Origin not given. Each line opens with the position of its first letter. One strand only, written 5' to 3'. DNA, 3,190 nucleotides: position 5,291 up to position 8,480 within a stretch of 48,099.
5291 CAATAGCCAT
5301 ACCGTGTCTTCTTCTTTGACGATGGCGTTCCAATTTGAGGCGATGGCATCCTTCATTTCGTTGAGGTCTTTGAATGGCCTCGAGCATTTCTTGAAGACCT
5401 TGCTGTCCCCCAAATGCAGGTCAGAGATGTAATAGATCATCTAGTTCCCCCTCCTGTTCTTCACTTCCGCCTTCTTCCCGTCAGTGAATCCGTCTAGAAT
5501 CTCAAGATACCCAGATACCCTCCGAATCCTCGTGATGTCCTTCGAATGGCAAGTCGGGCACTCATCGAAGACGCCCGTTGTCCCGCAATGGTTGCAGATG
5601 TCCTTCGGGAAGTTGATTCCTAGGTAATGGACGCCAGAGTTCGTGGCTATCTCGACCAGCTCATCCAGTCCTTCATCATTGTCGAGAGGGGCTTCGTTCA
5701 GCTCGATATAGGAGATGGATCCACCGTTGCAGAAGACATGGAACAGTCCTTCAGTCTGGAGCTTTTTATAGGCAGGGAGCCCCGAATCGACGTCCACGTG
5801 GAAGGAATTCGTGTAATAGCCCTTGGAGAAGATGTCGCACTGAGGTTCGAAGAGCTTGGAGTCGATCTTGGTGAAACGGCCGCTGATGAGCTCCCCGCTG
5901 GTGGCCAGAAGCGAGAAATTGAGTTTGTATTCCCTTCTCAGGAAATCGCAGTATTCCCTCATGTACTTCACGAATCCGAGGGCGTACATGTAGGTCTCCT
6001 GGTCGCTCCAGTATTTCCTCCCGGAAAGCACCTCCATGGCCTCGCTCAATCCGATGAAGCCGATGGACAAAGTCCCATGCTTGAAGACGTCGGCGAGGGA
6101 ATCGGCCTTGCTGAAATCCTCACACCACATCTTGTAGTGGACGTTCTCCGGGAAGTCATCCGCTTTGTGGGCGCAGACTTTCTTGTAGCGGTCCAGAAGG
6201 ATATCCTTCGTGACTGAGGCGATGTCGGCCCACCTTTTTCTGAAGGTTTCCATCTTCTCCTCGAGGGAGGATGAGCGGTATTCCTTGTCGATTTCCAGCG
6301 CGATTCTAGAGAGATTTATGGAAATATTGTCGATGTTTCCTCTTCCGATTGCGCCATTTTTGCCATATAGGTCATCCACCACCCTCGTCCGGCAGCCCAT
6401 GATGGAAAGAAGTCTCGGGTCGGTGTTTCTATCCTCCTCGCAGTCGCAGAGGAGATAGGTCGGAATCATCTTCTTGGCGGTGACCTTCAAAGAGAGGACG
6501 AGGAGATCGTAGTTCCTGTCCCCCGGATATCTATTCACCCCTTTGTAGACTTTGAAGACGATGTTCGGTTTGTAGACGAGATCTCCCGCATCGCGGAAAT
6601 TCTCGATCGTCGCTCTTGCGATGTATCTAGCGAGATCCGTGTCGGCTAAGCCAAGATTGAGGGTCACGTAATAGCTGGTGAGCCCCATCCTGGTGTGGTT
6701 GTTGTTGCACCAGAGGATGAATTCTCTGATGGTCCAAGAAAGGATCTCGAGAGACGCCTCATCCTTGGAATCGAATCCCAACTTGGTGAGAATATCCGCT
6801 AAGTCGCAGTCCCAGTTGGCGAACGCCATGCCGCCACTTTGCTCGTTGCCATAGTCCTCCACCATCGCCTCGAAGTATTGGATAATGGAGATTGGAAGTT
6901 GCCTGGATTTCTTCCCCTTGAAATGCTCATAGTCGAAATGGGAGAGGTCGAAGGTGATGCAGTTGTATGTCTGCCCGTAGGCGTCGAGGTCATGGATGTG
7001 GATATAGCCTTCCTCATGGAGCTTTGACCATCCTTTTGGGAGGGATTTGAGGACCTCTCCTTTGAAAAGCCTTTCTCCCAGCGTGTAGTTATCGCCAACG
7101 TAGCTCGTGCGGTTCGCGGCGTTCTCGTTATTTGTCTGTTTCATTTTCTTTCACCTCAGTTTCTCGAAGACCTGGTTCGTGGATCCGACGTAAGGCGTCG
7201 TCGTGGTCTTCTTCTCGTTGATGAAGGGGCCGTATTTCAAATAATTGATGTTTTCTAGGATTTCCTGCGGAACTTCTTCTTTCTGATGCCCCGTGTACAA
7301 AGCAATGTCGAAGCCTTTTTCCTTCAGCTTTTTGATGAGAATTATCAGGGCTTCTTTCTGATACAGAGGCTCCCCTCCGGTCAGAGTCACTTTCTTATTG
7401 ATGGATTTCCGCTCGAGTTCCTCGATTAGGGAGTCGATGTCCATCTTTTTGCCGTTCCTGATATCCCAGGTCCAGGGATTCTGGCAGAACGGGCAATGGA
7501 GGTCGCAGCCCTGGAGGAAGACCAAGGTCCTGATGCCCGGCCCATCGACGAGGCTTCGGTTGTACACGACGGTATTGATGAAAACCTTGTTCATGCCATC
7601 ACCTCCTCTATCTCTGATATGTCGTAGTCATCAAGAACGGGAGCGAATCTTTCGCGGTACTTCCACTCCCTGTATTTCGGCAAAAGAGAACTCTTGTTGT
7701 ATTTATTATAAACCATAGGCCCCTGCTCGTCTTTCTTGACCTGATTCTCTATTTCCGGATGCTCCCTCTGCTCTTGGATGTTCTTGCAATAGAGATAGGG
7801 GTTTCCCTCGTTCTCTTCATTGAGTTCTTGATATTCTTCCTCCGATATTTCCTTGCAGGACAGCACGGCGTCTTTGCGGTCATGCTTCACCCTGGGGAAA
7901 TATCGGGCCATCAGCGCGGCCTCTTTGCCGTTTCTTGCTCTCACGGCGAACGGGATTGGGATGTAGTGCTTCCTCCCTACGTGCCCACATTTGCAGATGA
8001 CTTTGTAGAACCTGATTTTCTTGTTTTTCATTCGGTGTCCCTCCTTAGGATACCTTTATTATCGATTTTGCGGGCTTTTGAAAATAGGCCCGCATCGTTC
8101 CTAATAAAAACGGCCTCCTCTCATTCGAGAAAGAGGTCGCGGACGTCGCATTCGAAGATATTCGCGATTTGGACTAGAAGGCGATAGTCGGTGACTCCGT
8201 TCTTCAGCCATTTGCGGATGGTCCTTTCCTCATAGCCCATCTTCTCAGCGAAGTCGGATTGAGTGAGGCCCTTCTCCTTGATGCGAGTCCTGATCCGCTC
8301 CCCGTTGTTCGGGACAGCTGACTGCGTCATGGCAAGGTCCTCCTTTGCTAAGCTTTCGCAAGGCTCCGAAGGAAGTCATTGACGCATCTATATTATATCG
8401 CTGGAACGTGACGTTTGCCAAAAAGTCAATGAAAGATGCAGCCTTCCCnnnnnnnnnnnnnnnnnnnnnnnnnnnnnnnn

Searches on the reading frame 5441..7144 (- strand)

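Call 13: search_protein_families(library=pfam, proteins=[window:5441-7144:-], max_evalue=0.001)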
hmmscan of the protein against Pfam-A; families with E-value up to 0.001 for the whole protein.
window:5441-7144:- (567 aa): 1 family
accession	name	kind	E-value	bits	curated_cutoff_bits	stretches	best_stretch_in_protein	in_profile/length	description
PF13597.11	NRDD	-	5.1e-108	362.6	26.2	1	7-565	1-560/562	Anaerobic ribonucleoside-triphosphate reductase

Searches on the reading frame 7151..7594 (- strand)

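Call 13: search_protein_families(library=pfam, proteins=[window:7151-7594:-], max_evalue=0.001)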
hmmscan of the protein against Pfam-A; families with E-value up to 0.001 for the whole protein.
window:7151-7594:- (147 aa): 2 families
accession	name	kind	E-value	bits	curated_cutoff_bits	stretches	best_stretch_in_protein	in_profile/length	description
PF13353.11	Fer4_12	-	1.8e-28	100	22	1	16-142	1-135/137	4Fe-4S single cluster domain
PF04055.27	Radical_SAM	-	3.6e-14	53.7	29.5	1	25-115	2-100/166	Radical SAM superfamily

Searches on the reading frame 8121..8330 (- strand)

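Call 71: search_protein_families(library=phrogs, proteins=[window:8121-8330:-], max_evalue=0.001)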
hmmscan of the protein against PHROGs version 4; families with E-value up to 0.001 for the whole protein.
window:8121-8330:- (69 aa): 14 families
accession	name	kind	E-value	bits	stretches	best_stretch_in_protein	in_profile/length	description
phrog_8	-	transcription regulation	7e-11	43.2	1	8-62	76-131/346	transcriptional regulator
phrog_4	-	transcription regulation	8.4e-11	42.5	1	8-67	136-192/400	transcriptional repressor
phrog_3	-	transcription regulation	1.3e-10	42.7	1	7-69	87-148/430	transcriptional repressor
phrog_2328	-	transcription regulation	5.7e-09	36.9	1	7-67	11-75/128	transcriptional repressor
phrog_2967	-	transcription regulation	1.5e-08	35.4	1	10-68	12-71/225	transcriptional regulator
phrog_4779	-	transcription regulation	2.3e-07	32.2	1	11-47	5-41/98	transcriptional regulator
phrog_2439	-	transcription regulation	2.8e-07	30.7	1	6-63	5-63/367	transcriptional regulator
phrog_4583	-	transcription regulation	7.5e-06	26.9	1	11-66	13-69/81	transcriptional repressor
phrog_5823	-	transcription regulation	2.7e-05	24.5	1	9-67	7-67/404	transcriptional regulator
phrog_1373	-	transcription regulation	3e-05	25.1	1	11-44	66-99/166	transcriptional regulator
phrog_57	-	head and packaging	3.6e-05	24.7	1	17-48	8-39/199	terminase small subunit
phrog_7950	-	transcription regulation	5.7e-05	24.1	1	11-44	10-43/68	transcriptional repressor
phrog_3949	-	transcription regulation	0.00029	21.9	1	15-68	19-74/161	transcriptional repressor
phrog_925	-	DNA, RNA and nucleotide metabolism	0.00039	21.1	1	9-42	5-38/67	HTH DNA binding protein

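Call 72: search_protein_families(library=pfam, proteins=[window:8121-8330:-], max_evalue=0.1)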
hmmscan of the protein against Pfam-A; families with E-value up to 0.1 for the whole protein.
window:8121-8330:- (69 aa): 15 families
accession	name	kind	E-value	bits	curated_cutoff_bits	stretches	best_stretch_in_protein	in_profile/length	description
PF01381.28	HTH_3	-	3.6e-08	33.8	23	1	13-66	1-55/55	Helix-turn-helix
PF13443.12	HTH_26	-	3.9e-07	30.7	22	1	12-67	1-58/63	Cro/C1-type HTH DNA-binding domain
PF12844.13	HTH_19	-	2.9e-05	24.3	30.2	1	10-62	1-54/64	Helix-turn-helix domain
PF13518.12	HTH_28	-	0.00068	20.1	25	1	20-43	11-34/52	Helix-turn-helix domain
PF23989.1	PilB3_C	-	0.0029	18.2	27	1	14-66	13-66/83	PilB3-like, C-terminal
PF05339.17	DUF739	-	0.0029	18.1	27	1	12-47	7-42/69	Protein of unknown function (DUF739)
PF13730.12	HTH_36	-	0.0039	17.4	25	1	23-44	27-48/55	Helix-turn-helix domain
PF13560.12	HTH_31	-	0.0045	17.7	27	1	10-62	3-57/64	Helix-turn-helix domain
PF13384.12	HTH_23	-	0.0081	16.4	24.6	1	18-44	15-40/50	Homeodomain-like domain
PF13744.12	HTH_37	-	0.01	16.1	27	1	12-46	22-56/80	Helix-turn-helix domain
PF13551.12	HTH_29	-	0.031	14.8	28.1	1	19-43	10-34/64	Winged helix-turn helix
PF21320.3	HTH_65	-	0.047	14.3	24.1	1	22-47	25-50/75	Rv2258c-like winged HTH domain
PF18039.7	UBA_6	-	0.053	14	23.5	1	24-44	4-24/42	UBA-like domain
PF21214.3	SelB_WH_2nd_bact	-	0.061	13.7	27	0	25-44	24-43/59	Selenocysteine-specific elongation factor, winged helix domain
PF13133.11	DUF3949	-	0.083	13.8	25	0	13-38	12-37/61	Protein of unknown function (DUF3949)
